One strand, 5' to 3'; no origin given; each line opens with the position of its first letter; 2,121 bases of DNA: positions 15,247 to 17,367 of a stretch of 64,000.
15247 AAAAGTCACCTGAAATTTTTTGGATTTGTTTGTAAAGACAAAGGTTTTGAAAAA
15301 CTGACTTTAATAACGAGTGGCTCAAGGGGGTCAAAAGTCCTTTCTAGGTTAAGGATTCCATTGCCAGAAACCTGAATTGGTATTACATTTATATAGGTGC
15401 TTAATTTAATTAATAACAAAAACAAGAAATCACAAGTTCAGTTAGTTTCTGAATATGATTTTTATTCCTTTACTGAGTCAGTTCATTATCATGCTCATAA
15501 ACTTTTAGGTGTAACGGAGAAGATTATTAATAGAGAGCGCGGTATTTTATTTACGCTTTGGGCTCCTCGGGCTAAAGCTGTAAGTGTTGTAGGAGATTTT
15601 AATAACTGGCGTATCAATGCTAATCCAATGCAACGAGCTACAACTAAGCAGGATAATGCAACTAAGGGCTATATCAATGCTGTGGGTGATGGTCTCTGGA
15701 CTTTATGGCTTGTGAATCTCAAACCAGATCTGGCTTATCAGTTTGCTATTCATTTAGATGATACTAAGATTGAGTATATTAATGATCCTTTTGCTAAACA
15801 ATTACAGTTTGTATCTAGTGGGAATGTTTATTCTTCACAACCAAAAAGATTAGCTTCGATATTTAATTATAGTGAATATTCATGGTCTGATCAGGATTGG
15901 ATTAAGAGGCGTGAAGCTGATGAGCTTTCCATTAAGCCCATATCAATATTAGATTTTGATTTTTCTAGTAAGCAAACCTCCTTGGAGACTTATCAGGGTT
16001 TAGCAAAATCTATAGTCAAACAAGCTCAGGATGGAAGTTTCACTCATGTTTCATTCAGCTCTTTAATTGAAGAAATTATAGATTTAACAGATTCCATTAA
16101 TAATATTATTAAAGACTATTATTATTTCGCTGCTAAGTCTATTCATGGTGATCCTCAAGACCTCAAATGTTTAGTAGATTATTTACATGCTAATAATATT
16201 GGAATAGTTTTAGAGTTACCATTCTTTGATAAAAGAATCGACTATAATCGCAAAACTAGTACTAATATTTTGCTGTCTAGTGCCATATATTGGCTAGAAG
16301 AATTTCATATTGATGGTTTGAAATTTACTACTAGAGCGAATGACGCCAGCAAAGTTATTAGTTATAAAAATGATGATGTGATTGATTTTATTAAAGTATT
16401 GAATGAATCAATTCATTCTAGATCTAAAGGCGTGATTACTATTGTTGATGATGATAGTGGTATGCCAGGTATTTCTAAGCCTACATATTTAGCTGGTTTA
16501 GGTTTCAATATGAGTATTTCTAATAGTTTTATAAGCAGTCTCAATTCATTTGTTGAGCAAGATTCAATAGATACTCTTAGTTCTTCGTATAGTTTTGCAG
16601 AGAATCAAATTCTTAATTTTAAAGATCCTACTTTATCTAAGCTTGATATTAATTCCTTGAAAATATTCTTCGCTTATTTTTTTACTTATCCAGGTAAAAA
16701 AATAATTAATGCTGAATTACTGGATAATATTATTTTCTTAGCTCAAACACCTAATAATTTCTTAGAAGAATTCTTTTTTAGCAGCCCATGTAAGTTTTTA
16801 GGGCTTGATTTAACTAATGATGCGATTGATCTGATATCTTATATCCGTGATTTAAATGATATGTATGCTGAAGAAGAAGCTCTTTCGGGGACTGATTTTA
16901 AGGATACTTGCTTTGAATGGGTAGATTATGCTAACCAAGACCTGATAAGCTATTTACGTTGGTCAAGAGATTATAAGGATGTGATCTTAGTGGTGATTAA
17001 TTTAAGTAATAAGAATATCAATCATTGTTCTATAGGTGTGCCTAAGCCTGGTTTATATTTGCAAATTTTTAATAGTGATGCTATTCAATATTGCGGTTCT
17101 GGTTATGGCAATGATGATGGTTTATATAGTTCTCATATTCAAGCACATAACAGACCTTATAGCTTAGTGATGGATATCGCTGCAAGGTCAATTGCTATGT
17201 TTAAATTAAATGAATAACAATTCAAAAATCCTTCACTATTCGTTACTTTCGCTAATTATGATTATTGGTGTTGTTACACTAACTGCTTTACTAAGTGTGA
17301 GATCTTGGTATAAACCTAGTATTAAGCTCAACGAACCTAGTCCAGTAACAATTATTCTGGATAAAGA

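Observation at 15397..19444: GlgB pseudoenzyme translationally coupled to a PgpH-like HD phosphodiesterase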

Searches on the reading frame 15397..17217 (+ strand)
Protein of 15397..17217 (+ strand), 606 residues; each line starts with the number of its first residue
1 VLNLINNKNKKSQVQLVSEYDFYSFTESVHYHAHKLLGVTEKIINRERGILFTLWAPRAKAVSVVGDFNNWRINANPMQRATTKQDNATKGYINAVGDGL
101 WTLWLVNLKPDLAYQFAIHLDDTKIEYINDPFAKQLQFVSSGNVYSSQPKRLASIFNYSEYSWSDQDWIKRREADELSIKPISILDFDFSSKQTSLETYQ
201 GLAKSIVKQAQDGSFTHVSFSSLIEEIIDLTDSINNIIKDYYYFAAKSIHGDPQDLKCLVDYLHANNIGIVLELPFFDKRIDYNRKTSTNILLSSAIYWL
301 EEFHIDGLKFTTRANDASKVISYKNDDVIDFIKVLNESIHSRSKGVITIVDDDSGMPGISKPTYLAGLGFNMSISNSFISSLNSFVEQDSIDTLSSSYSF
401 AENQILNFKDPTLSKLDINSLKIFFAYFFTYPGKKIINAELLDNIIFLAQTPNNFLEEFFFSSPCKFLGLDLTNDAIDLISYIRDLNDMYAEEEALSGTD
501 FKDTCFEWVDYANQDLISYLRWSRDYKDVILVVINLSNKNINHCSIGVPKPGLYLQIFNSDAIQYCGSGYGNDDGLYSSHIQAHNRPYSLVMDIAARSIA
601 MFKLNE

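Call 3: search_protein_families(library=pfam, proteins=[window:15397-17217:+], max_evalue=0.1)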
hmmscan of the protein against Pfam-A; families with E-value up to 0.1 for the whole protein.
window:15397-17217:+ (606 aa): 3 families
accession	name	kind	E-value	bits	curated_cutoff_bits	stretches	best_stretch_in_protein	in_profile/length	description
PF02806.24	Alpha-amylase_C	-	1e-13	51.8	21.2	1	508-604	1-94/95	Alpha amylase, C-terminal all-beta domain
PF02922.24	CBM_48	-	1.4e-11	45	22.4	1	47-133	10-83/83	Carbohydrate-binding module 48 (Isoamylase N-terminal domain)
PF21702.3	GLGE_C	-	0.0084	16.7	27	1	512-551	5-44/87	GLGE, C-terminal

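Call 4: search_protein_families(library=ncbifam, proteins=[window:15397-17217:+], max_evalue=0.1)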
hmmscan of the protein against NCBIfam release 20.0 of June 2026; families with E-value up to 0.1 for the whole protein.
window:15397-17217:+ (606 aa): 8 families
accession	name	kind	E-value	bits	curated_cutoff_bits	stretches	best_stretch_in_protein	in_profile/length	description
NF003811.1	PRK05402.1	equivalog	9.3e-78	262.3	741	2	282-603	272-618/619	1,4-alpha-glucan branching protein GlgB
NF008967.0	PRK12313.1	equivalog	1e-77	261.9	577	2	281-605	279-628/633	1,4-alpha-glucan branching protein GlgB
TIGR01515.1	branching_enzym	equivalog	1.1e-64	219.1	463.95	2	281-601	260-605/607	1,4-alpha-glucan branching enzyme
NF011293.0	PRK14705.1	equivalog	1.4e-43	148.7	2376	2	281-603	874-1221/1224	1,4-alpha-glucan branching enzyme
NF011294.0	PRK14706.1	equivalog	3.4e-41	141.2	1284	3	34-273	27-239/642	1,4-alpha-glucan branching enzyme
NF009221.0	PRK12568.1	equivalog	2.1e-37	128.6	1270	3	37-273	142-353/745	1,4-alpha-glucan branching enzyme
TIGR02402.1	trehalose_TreZ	equivalog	5e-10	38.3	538.8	1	281-370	212-300/545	malto-oligosyltrehalose trehalohydrolase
TIGR02104.1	pulA_typeI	equivalog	2.3e-05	22.7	504.5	1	50-137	21-95/605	type I pullulanase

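Call 5: search_solved_structures(query=window:15397-17217:+, show_alignments=3)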
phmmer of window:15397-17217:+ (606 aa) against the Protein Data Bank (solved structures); distinct sequences matched with E-value up to 0.001: 25.
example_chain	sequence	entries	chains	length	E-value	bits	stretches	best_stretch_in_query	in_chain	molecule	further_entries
8zqa_A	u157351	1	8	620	5.7e-50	173.5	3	20-273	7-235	1,4-alpha-glucan branching enzyme GlgB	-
6joy_A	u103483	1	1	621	2.5e-49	171.4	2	281-594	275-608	1,4-alpha-glucan branching enzyme GlgB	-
5gr0_A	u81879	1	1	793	9.9e-46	159.5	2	282-604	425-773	1,4-alpha-glucan branching enzyme GlgB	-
3k1d_A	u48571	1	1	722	1.1e-45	159.4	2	281-595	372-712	1,4-alpha-glucan-branching enzyme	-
6klf_A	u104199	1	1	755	1.3e-45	159.1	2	282-604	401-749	1,4-alpha-glucan branching enzyme GlgB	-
5gr2_A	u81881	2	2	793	2.4e-45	158.3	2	282-604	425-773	1,4-alpha-glucan branching enzyme GlgB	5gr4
5gr5_A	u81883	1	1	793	2.6e-45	158.2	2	282-604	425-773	1,4-alpha-glucan branching enzyme GlgB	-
5gqw_A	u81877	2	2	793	2.9e-45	158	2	282-604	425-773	1,4-alpha-glucan branching enzyme GlgB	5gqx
5gqu_A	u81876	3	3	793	3.6e-45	157.7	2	282-604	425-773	1,4-alpha-glucan branching enzyme GlgB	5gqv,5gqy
5gr1_A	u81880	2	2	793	1.5e-44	155.7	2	282-604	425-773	1,4-alpha-glucan branching enzyme GlgB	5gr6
5gqz_A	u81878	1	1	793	5.3e-44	153.8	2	282-604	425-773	1,4-alpha-glucan branching enzyme GlgB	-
5gr3_A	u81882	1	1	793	1.9e-43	152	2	282-604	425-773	1,4-alpha-glucan branching enzyme GlgB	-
9u77_A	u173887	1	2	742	6.7e-35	123.8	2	282-603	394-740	1,4-alpha-glucan branching enzyme GlgB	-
1m7x_A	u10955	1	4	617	4.3e-27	98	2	282-594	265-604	1,4-alpha-glucan Branching Enzyme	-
8sdb_A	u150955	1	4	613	2.3e-26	95.6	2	282-594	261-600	1,4-alpha-glucan branching enzyme GlgB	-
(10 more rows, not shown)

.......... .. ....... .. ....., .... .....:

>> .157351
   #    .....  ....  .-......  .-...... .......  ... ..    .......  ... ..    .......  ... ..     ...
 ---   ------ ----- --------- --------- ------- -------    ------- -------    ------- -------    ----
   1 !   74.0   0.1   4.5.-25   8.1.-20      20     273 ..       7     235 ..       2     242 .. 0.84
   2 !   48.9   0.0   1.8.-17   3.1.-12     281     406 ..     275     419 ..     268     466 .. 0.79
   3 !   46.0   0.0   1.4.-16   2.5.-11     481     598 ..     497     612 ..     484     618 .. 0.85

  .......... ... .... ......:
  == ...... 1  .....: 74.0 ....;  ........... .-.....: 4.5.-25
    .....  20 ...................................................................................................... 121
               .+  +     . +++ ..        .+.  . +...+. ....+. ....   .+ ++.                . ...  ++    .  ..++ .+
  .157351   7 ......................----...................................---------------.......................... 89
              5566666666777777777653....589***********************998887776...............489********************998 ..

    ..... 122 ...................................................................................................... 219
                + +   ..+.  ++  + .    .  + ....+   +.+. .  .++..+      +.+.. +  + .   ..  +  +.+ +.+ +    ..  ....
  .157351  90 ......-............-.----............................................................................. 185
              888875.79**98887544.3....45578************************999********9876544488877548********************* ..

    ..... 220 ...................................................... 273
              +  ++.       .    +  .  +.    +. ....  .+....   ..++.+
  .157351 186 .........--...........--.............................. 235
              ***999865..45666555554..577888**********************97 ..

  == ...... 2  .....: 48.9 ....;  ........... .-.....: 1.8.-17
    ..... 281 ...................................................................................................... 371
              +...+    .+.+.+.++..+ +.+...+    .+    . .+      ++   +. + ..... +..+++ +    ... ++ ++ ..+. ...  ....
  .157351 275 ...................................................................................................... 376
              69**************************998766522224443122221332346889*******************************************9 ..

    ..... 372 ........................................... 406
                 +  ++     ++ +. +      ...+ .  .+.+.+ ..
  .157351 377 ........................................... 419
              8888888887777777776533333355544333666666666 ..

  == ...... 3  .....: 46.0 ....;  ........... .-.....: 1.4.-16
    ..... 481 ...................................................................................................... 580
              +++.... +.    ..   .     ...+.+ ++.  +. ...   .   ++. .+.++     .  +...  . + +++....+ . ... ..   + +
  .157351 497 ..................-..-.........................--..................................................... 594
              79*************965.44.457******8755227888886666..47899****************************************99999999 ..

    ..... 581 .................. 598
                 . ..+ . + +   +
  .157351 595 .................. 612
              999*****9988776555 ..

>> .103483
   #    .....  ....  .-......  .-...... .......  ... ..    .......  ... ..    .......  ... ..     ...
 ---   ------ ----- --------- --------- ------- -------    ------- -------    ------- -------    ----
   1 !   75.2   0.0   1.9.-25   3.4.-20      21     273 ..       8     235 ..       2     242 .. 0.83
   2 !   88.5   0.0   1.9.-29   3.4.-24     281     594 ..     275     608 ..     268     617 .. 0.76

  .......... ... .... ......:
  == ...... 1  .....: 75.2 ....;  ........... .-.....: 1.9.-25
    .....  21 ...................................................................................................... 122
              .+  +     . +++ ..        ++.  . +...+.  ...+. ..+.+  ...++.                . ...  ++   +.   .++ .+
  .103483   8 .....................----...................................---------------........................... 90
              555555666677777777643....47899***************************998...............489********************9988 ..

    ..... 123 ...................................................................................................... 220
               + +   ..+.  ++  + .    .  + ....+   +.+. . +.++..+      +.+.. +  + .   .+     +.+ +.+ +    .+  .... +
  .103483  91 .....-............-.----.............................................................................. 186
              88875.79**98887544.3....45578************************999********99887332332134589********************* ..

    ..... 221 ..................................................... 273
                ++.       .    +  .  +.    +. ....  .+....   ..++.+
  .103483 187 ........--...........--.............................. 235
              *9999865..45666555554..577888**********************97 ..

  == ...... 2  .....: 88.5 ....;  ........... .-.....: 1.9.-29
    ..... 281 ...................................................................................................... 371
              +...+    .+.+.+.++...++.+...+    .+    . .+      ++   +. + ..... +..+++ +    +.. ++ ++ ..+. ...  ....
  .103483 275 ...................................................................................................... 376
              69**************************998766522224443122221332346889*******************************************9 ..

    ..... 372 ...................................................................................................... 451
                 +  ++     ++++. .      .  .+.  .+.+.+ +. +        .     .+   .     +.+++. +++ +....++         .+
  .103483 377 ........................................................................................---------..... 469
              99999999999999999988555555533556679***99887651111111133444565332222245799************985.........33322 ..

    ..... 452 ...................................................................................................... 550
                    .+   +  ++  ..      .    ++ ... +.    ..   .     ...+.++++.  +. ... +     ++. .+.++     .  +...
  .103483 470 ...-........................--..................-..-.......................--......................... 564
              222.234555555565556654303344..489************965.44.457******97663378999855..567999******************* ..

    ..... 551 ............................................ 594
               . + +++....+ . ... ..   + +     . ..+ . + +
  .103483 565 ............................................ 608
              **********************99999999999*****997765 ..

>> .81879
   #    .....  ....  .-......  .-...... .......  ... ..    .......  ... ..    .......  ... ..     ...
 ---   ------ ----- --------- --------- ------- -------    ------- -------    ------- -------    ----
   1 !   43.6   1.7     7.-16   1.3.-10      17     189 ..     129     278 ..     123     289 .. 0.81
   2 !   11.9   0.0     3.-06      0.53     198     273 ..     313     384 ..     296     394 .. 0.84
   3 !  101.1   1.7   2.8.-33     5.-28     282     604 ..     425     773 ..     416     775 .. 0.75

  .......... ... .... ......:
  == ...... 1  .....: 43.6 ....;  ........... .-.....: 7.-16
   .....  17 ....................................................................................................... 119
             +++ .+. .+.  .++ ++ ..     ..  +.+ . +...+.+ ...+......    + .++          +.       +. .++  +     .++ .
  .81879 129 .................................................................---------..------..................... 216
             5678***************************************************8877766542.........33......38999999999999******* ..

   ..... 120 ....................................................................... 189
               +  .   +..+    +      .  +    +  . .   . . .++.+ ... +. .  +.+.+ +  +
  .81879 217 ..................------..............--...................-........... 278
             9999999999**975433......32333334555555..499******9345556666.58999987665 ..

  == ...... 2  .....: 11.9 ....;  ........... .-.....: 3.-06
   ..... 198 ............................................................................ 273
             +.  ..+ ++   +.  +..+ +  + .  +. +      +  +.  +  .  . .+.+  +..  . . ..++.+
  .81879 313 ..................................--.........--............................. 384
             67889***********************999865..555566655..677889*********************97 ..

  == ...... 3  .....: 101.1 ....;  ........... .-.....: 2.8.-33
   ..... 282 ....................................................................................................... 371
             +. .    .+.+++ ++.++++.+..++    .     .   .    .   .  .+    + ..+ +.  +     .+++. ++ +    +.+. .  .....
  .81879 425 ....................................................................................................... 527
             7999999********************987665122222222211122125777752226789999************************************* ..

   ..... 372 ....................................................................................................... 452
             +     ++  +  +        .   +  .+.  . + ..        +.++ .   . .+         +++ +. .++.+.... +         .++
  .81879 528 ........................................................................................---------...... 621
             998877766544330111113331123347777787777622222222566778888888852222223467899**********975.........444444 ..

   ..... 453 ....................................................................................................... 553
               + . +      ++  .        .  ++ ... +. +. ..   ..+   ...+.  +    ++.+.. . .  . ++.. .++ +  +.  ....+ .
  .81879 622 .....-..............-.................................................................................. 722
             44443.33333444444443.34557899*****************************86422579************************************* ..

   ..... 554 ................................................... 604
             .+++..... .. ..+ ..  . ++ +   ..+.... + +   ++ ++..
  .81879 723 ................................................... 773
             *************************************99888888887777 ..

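Call 8: find_homologous_proteins(query=window:15397-17217:+)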
Query window:15397-17217:+ (606 aa): 228 proteins with E <= 0.001 among 8000 candidates; the best 120 are listed.
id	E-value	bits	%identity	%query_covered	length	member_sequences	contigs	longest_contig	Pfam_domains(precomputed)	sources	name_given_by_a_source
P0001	0.0e+0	1364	100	100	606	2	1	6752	PF02922.25,PF02806.25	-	-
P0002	0.0e+0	1130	82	100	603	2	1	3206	PF02922.25,PF02806.25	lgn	-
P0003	0.0e+0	1119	81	100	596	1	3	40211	PF02922.25,PF02806.25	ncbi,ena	-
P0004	5.7e-298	1007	72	100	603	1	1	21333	PF02922.25,PF02806.25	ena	-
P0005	1.0e-296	1003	71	100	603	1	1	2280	PF02922.25,PF02806.25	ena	-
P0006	2.1e-290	982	70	100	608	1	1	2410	PF02922.25,PF02806.25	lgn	-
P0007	1.5e-279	947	72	94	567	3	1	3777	PF02922.25,PF02806.25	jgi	jgi:1,4-alpha-glucan branching enzyme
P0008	3.6e-185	635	49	100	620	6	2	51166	PF22019.3,PF02922.25,PF02806.25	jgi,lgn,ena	jgi:1,4-alpha-glucan branching enzyme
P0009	5.8e-184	631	49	100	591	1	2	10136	PF22019.3,PF02922.25,PF02806.25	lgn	-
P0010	2.1e-174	599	49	100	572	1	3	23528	PF22019.3,PF02922.25,PF02806.25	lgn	-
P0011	1.4e-129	451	40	99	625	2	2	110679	PF02922.25,PF02806.25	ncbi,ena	-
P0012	2.7e-125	437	42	99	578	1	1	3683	PF02922.25,PF00128.32,PF02806.25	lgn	-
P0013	2.9e-91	325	35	98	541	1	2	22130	PF22019.3,PF02922.25,PF02806.25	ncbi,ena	-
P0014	4.1e-90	321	38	85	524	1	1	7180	PF02922.25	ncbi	-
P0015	1.4e-68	250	31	95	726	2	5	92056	PF22019.3,PF02922.25,PF00128.32,PF02806.25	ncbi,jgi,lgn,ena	ncbi:MAG: 1,4-alpha-glucan branching protein GlgB [Gammaproteobacteria bacterium]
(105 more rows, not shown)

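Call 13: find_related_loci(query=A2, collection=genome_contigs, flank=6000)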
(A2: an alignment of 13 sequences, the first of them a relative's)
Query A2 (606 aa) in genome_contigs; peptide patterns used: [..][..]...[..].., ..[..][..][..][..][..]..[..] (x = any residue, [..] = any of these).
600 stretches matched a pattern (row limit reached: there are more); 561 encode a relative of the query (tblastn E <= 1e-3); the best 80 are kept; 80 distinct loci.
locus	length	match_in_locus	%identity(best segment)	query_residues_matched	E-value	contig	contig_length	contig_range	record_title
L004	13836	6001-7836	80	1-606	0e+0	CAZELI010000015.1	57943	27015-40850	MAG TPA_asm: uncultured Gammaproteobacteria bacterium isolate SRP150892_co2_243 genome assembly, contig: NODE_561_length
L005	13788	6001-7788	81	1-606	0e+0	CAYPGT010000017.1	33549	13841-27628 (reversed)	MAG TPA_asm: uncultured Gammaproteobacteria bacterium isolate SRP150892_co2_480 genome assembly, contig: NODE_1622_lengt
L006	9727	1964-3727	49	1-603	0e+0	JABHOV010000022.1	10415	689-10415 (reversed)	MAG: Candidatus Melainabacteria bacterium isolate SI037S4_bin4 k141_2015300, whole genome shotgun sequence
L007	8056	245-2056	40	7-603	5e-142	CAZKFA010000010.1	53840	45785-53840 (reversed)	MAG TPA_asm: uncultured Gammaproteobacteria bacterium isolate SRP150892_co1_172 genome assembly, contig: NODE_423_length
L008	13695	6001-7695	37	5-603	1e-120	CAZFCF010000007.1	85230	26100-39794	MAG TPA_asm: uncultured Gammaproteobacteria bacterium isolate SRP150892_co2_242 genome assembly, contig: NODE_237_length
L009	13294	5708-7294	35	8-603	6e-102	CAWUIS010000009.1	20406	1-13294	MAG: uncultured Candidatus Melainabacteria bacterium isolate SRR17458609_binner23_13_1705322966 genome assembly, contig:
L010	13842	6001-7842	28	17-596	2e-77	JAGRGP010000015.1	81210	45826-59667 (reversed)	MAG: Gammaproteobacteria bacterium isolate HKST-UBA178 2014-04-01_1_(paired)_contig_34053, whole genome shotgun sequence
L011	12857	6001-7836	27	17-594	2e-77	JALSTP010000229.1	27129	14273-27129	MAG: Sedimenticola sp. isolate 356-308_metabat2_scaf2bin.112 356-308_scaffold_957_c1, whole genome shotgun sequence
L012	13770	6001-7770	28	17-572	2e-76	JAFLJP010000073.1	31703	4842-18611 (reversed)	MAG: Gammaproteobacteria bacterium isolate MC-02 c_000000190620, whole genome shotgun sequence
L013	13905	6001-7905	28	6-604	1e-76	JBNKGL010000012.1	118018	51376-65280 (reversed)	MAG: Cyclobacteriaceae bacterium isolate E1E2.bin.3.strict NODE_12_length_118018_cov_6.146115, whole genome shotgun sequ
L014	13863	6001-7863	28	17-604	5e-76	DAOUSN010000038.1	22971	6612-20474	MAG TPA_asm: Methylococcaceae bacterium isolate CSMAG_547 CSMAG_547_k127_1190705_length_22971_cov_53.9304, whole genome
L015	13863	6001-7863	27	17-603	1e-77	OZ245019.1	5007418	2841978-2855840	MAG: Sedimenticolaceae bacterium isolate 589e57f1-2ac3-4055-bd81-a33b47c3c60b genome assembly, chromosome: 1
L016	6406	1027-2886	28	17-602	6e-76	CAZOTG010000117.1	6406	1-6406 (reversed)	MAG TPA_asm: uncultured Chromatiaceae bacterium isolate binchicken_co150_558 genome assembly, contig: NODE_34030_length_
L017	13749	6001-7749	28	17-565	1e-75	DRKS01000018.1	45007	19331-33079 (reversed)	MAG TPA_asm: Sedimenticola sp. isolate HyVt-446 HyVt-446_k145_128645, whole genome shotgun sequence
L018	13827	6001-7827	28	17-590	1e-75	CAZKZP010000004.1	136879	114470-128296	MAG TPA_asm: uncultured Chromatiales bacterium isolate SRP124282_co10_80 genome assembly, contig: NODE_6_length_136879_c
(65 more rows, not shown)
